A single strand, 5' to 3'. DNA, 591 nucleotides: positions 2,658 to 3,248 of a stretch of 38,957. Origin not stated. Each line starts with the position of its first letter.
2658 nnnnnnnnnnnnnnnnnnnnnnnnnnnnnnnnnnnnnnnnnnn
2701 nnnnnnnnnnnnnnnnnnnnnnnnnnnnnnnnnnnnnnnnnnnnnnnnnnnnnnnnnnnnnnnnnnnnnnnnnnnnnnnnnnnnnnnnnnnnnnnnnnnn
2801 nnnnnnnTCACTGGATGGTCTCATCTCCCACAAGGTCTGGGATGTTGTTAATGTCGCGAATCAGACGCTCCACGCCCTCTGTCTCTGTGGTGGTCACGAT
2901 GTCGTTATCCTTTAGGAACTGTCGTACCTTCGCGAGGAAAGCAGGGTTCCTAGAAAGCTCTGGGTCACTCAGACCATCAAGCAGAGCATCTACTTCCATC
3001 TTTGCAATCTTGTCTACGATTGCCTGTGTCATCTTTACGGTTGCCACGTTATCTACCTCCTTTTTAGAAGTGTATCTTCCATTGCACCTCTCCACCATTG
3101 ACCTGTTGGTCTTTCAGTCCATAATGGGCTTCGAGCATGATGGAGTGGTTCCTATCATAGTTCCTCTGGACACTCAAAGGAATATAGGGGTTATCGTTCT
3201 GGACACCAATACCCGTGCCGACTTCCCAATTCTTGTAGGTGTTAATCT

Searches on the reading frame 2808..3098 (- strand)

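Call 54: search_protein_families(library=pfam, proteins=[window:2808-3098:-], max_evalue=0.1)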
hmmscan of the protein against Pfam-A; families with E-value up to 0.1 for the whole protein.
window:2808-3098:- (96 aa): 1 family
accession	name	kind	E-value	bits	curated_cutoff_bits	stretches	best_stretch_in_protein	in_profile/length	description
PF11123.14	DNA_Packaging_2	-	3e-06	27.6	27.5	1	28-74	6-52/79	DNA packaging protein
